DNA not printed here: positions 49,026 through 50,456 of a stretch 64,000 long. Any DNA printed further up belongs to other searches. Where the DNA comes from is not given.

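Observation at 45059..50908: Translationally coupled operon: adenylating enzyme + Glu-less ALDH/LuxC-like reductase + Fe-ADH + exported beta-propeller (candidate carboxylate-to-alcohol reduction module)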

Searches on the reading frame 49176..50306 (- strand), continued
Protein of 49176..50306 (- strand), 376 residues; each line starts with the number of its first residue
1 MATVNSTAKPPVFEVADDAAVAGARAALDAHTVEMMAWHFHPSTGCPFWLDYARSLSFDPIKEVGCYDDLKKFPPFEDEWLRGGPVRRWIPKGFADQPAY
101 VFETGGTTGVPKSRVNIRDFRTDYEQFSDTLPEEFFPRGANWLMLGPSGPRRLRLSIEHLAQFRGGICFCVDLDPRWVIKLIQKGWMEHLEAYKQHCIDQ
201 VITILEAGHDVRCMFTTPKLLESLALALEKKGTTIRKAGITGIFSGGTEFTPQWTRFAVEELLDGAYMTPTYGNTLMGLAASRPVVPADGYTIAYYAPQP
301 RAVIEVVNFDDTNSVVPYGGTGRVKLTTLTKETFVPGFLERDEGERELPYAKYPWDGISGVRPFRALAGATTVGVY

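Call 21: get_annotated_region(hit=H13, flank=6000)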
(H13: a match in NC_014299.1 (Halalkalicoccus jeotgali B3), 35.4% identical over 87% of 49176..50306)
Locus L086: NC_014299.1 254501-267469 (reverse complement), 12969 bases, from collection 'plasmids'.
description: Halalkalicoccus jeotgali B3 plasmid 2, complete sequence
organism: Halalkalicoccus jeotgali B3 (NCBI taxid 795797)
taxonomy: Archaea; Euryarchaeota; Halobacteria; Halobacteriales; Halococcaceae; Halalkalicoccus; Halalkalicoccus jeotgali; Halalkalicoccus jeotgali B3
host: -; source: -; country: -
typing (MOB-suite, as given by PLSDB): conjugative; relaxase MOBP; mating-pair formation MPF_T
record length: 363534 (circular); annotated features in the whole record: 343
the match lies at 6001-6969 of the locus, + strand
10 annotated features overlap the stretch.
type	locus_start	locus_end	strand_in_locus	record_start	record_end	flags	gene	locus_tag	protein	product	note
CDS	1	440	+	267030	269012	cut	-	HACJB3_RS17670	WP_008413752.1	primary-amine oxidase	-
CDS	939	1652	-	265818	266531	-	-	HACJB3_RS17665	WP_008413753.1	haloacid dehalogenase type II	GO:0006805 - xenobiotic metabolic process [Evidence IEA]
CDS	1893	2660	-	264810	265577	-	-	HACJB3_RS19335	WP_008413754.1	IclR family transcriptional regulator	GO:0006355 - regulation of DNA-templated transcription [Evidence IEA]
CDS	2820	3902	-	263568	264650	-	-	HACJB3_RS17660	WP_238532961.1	transposase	-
CDS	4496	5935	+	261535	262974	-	-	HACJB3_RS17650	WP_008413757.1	sodium:solute symporter family protein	-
CDS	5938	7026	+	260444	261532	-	-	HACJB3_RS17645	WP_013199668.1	hypothetical protein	-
CDS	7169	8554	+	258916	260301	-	-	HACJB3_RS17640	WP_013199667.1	aldehyde dehydrogenase family protein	-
CDS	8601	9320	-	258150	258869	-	-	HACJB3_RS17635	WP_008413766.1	SDR family NAD(P)-dependent oxidoreductase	-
CDS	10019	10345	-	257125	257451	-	-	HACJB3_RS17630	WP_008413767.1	hypothetical protein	-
CDS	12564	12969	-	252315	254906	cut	-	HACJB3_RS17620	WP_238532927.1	penicillin acylase family protein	-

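Call 22: get_annotated_region(hit=H1, flank=6000)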
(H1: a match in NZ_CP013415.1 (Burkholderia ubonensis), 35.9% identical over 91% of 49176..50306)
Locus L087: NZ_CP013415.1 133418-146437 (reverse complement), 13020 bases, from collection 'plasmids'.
description: Burkholderia ubonensis strain MSMB2035 plasmid pMSMB2035, complete sequence
organism: Burkholderia ubonensis (NCBI taxid 101571)
taxonomy: Bacteria; Pseudomonadota; Betaproteobacteria; Burkholderiales; Burkholderiaceae; Burkholderia; Burkholderia ubonensis
host: -; source: soil; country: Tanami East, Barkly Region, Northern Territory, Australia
typing (MOB-suite, as given by PLSDB): conjugative; replicon rep_cluster_430; relaxase MOBF,MOBP; mating-pair formation MPF_F
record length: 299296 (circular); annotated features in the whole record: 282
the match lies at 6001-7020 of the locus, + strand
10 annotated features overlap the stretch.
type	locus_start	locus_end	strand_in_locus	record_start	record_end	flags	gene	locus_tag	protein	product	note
CDS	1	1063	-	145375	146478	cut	-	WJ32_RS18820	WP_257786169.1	3-deoxy-7-phosphoheptulonate synthase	GO:0009423 - chorismate biosynthetic process [Evidence IEA]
CDS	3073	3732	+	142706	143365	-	-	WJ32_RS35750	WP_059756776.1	isochorismatase family protein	-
CDS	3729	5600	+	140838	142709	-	-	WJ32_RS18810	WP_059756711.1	anthranilate synthase family protein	-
CDS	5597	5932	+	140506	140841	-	-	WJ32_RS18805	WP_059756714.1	hypothetical protein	-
CDS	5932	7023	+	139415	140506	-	-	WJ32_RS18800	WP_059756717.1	AMP-binding protein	-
CDS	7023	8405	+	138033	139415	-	-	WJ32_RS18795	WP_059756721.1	aldehyde dehydrogenase family protein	-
CDS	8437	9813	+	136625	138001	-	-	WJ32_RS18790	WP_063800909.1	FAD-binding oxidoreductase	-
CDS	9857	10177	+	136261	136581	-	-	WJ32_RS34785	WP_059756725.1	phosphopantetheine-binding protein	-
CDS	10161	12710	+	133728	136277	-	-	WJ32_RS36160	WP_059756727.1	beta-ketoacyl synthase N-terminal-like domain-containing protein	-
CDS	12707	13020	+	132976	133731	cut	-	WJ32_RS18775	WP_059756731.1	alpha/beta fold hydrolase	-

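Call 35: search_protein_representatives(protein=window:49176-50306:-)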
Query: 376 residues. Proteins with E-value up to 0.001 (for the whole library): 1448; up to 1e-10: 947; up to 1e-30: 279. The best 150 are listed.
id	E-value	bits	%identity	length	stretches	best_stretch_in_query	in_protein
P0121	8.1e-138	476.2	59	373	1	18-376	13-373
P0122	4.7e-130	450.6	82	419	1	73-303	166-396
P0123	1.1e-125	436.2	73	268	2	19-211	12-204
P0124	1.1e-119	416.4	77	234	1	144-376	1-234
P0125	1.4e-119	416.1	69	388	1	18-287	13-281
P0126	4.1e-116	404.7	69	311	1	25-263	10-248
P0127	4.6e-113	394.7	58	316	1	66-376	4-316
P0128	1.2e-108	380.1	64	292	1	54-326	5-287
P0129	7.5e-106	370.9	78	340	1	168-376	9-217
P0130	2.9e-105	369.0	52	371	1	17-376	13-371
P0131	2.0e-102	359.7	72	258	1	19-214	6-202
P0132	1.7e-100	353.3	64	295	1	18-254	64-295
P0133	2.2e-100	353.0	79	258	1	144-338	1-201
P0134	6.6e-99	348.1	68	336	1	65-301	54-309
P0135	1.1e-98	347.4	74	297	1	18-203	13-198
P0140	1.8e-90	320.3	47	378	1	24-371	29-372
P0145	1.4e-87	310.7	48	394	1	21-376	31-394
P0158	2.6e-74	267.1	39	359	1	23-376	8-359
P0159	2.6e-74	267.1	50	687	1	19-276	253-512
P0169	1.5e-69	251.4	53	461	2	127-354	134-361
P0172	2.4e-68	247.5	39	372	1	18-367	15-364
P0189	1.6e-58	215.1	35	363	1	16-368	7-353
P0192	9.5e-58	212.5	37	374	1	6-365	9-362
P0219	3.1e-50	187.8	38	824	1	35-376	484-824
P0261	5.7e-43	163.9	40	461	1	76-376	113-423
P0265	1.1e-42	163.0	33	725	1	34-376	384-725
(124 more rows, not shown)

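Call 37: list_cluster_members(proteins=[P0121, P0130, P0140, P0145, P0158, P0172, P0189, P0192, P0219, P0265])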
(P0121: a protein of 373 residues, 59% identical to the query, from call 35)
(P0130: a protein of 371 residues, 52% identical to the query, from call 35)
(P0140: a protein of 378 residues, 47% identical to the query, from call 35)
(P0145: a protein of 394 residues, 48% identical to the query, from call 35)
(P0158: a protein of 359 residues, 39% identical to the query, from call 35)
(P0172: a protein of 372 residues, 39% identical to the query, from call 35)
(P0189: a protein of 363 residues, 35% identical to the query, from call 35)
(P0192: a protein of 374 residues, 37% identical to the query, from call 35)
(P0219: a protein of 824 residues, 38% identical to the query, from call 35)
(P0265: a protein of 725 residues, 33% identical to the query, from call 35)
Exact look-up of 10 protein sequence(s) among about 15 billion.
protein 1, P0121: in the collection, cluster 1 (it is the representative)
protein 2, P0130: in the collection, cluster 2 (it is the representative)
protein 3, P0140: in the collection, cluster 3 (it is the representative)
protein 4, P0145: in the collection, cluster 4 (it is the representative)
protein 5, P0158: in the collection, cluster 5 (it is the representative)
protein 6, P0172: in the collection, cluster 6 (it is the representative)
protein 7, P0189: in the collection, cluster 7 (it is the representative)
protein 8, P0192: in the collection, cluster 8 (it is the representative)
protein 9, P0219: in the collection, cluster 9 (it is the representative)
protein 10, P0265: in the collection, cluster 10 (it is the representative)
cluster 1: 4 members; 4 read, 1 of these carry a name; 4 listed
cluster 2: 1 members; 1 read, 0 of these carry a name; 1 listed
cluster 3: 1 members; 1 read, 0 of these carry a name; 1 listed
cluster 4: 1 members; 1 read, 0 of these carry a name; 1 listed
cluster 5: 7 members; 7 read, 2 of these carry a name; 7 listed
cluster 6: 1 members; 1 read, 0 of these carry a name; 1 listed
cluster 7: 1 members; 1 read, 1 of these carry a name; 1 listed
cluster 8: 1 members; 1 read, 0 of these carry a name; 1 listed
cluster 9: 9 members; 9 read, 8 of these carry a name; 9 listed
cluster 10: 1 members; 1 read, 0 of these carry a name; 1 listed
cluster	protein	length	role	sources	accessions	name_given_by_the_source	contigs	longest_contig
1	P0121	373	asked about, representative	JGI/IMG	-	hypothetical protein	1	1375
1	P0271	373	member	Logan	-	-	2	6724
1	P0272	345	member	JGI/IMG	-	-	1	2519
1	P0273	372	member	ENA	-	-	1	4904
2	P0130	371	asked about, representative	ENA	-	-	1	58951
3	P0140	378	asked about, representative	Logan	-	-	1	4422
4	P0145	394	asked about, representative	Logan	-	-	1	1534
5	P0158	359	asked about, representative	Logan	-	-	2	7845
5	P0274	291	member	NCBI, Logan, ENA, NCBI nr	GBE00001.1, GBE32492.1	AMP-binding enzyme [bacterium BMS3Abin07]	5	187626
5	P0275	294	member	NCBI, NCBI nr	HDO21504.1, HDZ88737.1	MAG TPA: hypothetical protein ENH38_08995 [Nitrospirae bacterium] | hypothetical protein [Nitrospirota bacterium]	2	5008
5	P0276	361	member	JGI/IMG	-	-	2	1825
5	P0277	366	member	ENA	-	-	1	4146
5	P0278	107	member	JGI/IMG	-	-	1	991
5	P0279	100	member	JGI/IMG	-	-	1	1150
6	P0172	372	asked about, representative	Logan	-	-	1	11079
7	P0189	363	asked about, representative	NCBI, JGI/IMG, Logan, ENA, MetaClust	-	hypothetical protein | \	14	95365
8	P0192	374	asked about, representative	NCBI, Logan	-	-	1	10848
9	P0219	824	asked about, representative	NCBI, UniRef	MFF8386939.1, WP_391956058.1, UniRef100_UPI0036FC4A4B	aminotransferase class III-fold pyridoxal phosphate-dependent enzyme [Streptomyces ... | aminotransferase class III-fold pyridoxal phosphate-dependent enzyme n=1 Tax=Streptomyces ...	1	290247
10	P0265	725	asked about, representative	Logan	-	-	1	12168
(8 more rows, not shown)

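Call 38: search_protein_families(library=pfam, proteins=[P0219, P0265, P0159, P0261, P0169], max_evalue=0.001)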
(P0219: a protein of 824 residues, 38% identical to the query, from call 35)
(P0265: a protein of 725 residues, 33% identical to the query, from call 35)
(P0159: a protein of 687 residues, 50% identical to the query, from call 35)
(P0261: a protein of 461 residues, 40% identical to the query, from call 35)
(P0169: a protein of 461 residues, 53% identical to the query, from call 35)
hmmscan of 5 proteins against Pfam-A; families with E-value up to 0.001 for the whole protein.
P0219 (824 aa): 2 families
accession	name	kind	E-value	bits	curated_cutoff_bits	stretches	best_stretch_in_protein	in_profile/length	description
PF00202.27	Aminotran_3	-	6.7e-82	275.8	30.5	1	32-437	11-403/403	Aminotransferase class-III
PF00501.34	AMP-binding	-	7.5e-12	45.2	29.9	1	654-774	248-375/384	AMP-binding enzyme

P0265 (725 aa): 3 families
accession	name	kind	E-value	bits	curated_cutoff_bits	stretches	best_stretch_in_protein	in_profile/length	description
PF08240.17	ADH_N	-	8.8e-27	93.8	23.5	1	24-134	1-104/104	Alcohol dehydrogenase GroES-like domain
PF00107.32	ADH_zinc_N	-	7.9e-21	74.8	31.8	1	173-293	1-124/129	Zinc-binding dehydrogenase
PF00501.34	AMP-binding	-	2.8e-07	30.1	29.9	1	551-674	246-374/384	AMP-binding enzyme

P0159 (687 aa): 0 families

P0261 (461 aa): 0 families

P0169 (461 aa): 0 families

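Call 39: find_homologous_proteins(query=P0130, max_evalue=1e-20)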
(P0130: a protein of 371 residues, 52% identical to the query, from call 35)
Query P0130 (371 aa): 7998 proteins with E <= 1e-20 among 8000 candidates; the best 120 are listed.
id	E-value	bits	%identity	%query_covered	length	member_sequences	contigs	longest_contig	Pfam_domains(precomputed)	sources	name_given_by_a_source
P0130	6.9e-256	866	100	100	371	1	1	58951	-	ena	-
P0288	7.0e-121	422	55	100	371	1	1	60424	PF00501.35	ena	-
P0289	1.2e-119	418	55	100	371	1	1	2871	PF00501.35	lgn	-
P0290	1.6e-118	414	56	91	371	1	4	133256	PF00501.35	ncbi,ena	-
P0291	1.8e-118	414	55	100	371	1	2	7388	PF00501.35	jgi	jgi:phenylacetate-coenzyme A ligase PaaK-like adenylate-forming protein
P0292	2.0e-118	414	55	100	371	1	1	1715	PF00501.35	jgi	jgi:phenylacetate-coenzyme A ligase PaaK-like adenylate-forming protein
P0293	5.7e-118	412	56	100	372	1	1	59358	PF00501.35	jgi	jgi:phenylacetate-coenzyme A ligase PaaK-like adenylate-forming protein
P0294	6.4e-118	412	55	100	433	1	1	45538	PF00501.35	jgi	jgi:hypothetical protein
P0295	1.5e-117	411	54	100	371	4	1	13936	PF00501.35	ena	-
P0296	1.7e-117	411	53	100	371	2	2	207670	PF00501.35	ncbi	ncbi:MAG: hypothetical protein AB7O59_15620 [Pirellulales bacterium]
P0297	2.2e-117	411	55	100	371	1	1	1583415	PF00501.35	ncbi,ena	-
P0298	3.5e-117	410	54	100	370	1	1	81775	PF00501.35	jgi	jgi:phenylacetate-coenzyme A ligase PaaK-like adenylate-forming protein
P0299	5.9e-117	409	55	100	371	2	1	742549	-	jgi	jgi:phenylacetate-coenzyme A ligase PaaK-like adenylate-forming protein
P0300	9.4e-117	408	54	100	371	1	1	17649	PF00501.35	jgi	jgi:phenylacetate-coenzyme A ligase PaaK-like adenylate-forming protein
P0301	2.0e-116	407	54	99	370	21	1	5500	PF00501.35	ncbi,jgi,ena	jgi:hypothetical protein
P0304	6.1e-116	406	54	100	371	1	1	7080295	PF00501.35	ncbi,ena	-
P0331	9.6e-114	399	53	100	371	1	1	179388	PF00501.35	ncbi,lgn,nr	ncbi:MAG: hypothetical protein HYX69_13450 [Planctomycetia bacterium]|nr:hypothetical protein [Planc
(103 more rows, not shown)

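Call 40: find_encoding_contigs(protein=P0130, flank=10000, max_places=1)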
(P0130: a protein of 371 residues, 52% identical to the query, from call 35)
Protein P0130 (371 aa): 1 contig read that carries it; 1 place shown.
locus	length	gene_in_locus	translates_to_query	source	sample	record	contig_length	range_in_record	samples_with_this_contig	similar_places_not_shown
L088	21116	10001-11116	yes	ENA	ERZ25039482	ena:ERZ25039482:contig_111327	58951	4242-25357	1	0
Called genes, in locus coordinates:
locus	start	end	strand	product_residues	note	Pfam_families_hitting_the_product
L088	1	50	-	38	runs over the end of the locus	-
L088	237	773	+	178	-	-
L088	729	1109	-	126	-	-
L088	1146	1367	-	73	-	-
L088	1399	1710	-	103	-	PF07596:SBP_bac_10 (weak)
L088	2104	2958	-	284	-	PF03190:Thioredox_DsbH (weak), PF13098:Thioredoxin_2 (weak), PF13899:Thioredoxin_7 (weak)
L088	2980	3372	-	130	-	-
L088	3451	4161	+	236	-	PF16334:DUF4964, PF17168:DUF5127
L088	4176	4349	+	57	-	PF17168:DUF5127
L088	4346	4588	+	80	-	-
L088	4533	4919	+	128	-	PF16335:GtaA_6_Hairpin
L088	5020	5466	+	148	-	PF16335:GtaA_6_Hairpin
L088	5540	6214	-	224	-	PF00271:Helicase_C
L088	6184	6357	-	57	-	-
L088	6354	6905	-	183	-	PF00270:DEAD (weak), PF04851:ResIII, PF00176:SNF2-rel_dom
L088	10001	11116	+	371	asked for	-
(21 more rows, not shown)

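Call 41: find_encoding_contigs(protein=P0304, flank=10000, max_places=1)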
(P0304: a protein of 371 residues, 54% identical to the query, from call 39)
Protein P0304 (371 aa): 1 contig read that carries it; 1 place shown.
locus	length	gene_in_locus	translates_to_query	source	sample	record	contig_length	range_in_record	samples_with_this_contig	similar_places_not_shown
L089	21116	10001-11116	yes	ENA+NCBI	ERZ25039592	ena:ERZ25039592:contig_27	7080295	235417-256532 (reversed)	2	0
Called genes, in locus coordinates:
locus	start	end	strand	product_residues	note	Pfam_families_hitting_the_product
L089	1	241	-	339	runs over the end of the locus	PF13439:Glyco_transf_4, PF13579:Glyco_trans_4_4, PF00534:Glycos_transf_1, PF13692:Glyco_trans_1_4, PF20706:GT4-conflict (weak)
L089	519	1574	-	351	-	PF02746:MR_MLE_N, PF13378:MR_MLE_C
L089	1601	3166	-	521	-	PF04715:, PF00425:Chorismate_bind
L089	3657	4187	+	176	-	PF02151:UVR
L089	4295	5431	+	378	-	PF00217:ATP-gua_Ptrans, PF27454:McsB_C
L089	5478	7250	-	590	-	PF00176:SNF2-rel_dom, PF04851:ResIII, PF00176:SNF2-rel_dom (weak), PF00271:Helicase_C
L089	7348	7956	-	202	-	-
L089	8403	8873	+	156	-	-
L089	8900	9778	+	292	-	PF12146:Hydrolase_4 (faint), PF12697:Abhydrolase_6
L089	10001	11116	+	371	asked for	PF00501:AMP-binding (faint)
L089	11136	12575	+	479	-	PF00171:Aldedh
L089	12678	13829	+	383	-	PF00465:Fe-ADH, PF13685:Fe-ADH_2, PF25137:ADH_Fe_C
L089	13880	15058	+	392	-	-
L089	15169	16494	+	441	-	PF04055:Radical_SAM, PF06969:HemN_C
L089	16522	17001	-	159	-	-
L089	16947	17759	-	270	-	-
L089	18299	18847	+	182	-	-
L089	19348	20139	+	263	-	-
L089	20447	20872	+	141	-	PF00076:RRM_1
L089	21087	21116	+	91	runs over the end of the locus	PF01084:Ribosomal_S18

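Call 42: find_encoding_contigs(protein=P0331, flank=10000, max_places=1)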
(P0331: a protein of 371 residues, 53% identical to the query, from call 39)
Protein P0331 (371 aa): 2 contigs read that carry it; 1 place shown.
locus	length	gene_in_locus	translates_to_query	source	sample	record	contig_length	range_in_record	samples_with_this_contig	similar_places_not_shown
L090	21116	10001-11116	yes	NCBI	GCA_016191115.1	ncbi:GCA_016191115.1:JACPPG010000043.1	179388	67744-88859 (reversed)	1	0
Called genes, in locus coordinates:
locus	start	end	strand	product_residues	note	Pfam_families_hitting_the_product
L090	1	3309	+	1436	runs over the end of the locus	PF06283:ThuA, PF23500:DUF7133, PF13442:Cytochrome_CBB3 (faint), PF00034:Cytochrom_C (weak)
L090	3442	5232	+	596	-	PF19291:TREH_N, PF00723:Glyco_hydro_15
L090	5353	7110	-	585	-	PF00176:SNF2-rel_dom, PF00270:DEAD (weak), PF04851:ResIII, PF00271:Helicase_C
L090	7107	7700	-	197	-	-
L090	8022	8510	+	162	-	-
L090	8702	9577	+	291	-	PF00561:Abhydrolase_1 (faint), PF12146:Hydrolase_4 (weak)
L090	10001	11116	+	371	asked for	PF00501:AMP-binding (faint)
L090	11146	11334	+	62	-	PF07927:HicA_toxin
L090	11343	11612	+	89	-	PF15919:HicB_lk_antitox, PF21748:UPF0150 (weak)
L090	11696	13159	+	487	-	PF00171:Aldedh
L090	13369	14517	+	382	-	PF00465:Fe-ADH, PF13685:Fe-ADH_2, PF25137:ADH_Fe_C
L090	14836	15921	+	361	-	-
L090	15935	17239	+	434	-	PF04055:Radical_SAM, PF06969:HemN_C (weak)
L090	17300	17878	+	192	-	-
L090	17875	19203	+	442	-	PF13579:Glyco_trans_4_4, PF13439:Glyco_transf_4, PF00534:Glycos_transf_1, PF13692:Glyco_trans_1_4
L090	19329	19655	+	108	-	PF13279:4HBT_2 (weak)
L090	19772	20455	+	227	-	PF00005:ABC_tran, PF13304:AAA_21 (faint)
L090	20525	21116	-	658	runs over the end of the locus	PF13365:Trypsin_2, PF00595:PDZ, PF13180:PDZ_2, PF17820:PDZ_6, PF13180:PDZ_2, PF17820:PDZ_6 (weak)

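Call 43: find_encoding_contigs(protein=P0297, flank=10000, max_places=1)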
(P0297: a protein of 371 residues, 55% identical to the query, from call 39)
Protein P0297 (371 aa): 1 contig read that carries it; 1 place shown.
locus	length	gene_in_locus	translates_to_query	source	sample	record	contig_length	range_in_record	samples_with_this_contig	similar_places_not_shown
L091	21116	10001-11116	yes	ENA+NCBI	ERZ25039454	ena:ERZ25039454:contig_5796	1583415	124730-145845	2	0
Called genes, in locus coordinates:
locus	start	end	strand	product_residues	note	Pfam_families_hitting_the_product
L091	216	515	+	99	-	PF02151:UVR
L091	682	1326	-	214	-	-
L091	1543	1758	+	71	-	PF27454:McsB_C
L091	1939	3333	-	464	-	PF00176:SNF2-rel_dom, PF00271:Helicase_C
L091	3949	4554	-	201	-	-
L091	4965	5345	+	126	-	-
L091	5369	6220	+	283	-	PF12697:Abhydrolase_6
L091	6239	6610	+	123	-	-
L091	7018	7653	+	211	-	-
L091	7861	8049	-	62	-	-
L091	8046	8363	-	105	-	-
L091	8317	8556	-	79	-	-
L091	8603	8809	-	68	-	-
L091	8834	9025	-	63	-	-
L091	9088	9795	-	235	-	PF00589:Phage_integrase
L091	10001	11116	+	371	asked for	PF00501:AMP-binding (faint)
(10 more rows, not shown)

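Call 51: get_annotated_region(hit=H23, flank=7000)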
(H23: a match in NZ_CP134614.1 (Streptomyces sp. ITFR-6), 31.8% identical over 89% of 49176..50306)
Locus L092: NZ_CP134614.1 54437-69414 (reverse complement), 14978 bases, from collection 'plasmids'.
description: Streptomyces sp. ITFR-6 plasmid pSITFR-6b, complete sequence
organism: Streptomyces sp. ITFR-6 (NCBI taxid 3075197)
taxonomy: Bacteria; Actinomycetota; Actinomycetes; Kitasatosporales; Streptomycetaceae; Streptomyces; Streptomyces sp. ITFR-6
host: -; source: Ips typographus,whole organism,Ips typographus collected in traps around Schauinsland mountain; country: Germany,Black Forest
typing (MOB-suite, as given by PLSDB): non-mobilizable; replicon rep_cluster_43
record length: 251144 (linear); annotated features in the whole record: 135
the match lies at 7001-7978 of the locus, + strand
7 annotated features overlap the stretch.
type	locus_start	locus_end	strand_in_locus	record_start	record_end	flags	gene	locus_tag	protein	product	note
CDS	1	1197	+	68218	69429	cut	-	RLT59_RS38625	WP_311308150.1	macrolide family glycosyltransferase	-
CDS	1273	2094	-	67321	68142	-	-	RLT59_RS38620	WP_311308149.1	PAS domain-containing protein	-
CDS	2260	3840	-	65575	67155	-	-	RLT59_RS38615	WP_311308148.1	bifunctional 3-(3-hydroxy-phenyl)propionate/3-hydroxycinnamic acid hydroxylase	-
CDS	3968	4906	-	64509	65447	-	-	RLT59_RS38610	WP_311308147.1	hypothetical protein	-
CDS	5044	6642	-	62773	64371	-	-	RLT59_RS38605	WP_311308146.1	FAD-dependent monooxygenase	-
CDS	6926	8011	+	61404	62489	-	-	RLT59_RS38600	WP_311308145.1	arylcarboxylate reductase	-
CDS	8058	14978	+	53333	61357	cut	-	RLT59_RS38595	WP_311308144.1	type I polyketide synthase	-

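Call 52: get_annotated_region(hit=H15, flank=7000)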
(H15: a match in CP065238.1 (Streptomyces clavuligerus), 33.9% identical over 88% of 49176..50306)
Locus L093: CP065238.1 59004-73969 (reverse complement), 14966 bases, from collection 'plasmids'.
description: Streptomyces clavuligerus strain F1D25 plasmid pF1D25B, complete sequence
organism: Streptomyces clavuligerus (NCBI taxid 1901)
taxonomy: Bacteria; Actinomycetota; Actinomycetes; Kitasatosporales; Streptomycetaceae; Streptomyces; Streptomyces clavuligerus
host: -; source: cell culture; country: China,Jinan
typing (MOB-suite, as given by PLSDB): non-mobilizable
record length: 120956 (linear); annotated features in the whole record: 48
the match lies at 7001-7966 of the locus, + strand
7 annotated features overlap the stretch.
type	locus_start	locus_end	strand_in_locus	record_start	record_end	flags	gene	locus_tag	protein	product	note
CDS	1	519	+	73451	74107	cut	-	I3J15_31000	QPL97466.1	maleylpyruvate isomerase N-terminal domain-containing protein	-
CDS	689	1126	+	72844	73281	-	-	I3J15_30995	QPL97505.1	ASCH domain-containing protein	-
CDS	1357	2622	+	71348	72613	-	-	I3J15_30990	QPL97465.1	DUF418 domain-containing protein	-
CDS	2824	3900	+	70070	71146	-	-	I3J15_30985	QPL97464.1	hypothetical protein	-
CDS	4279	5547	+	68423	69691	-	-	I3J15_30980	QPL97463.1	cytochrome P450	-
CDS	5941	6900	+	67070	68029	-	-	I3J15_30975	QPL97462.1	ACP S-malonyltransferase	-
CDS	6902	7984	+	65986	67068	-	-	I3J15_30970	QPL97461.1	arylcarboxylate reductase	-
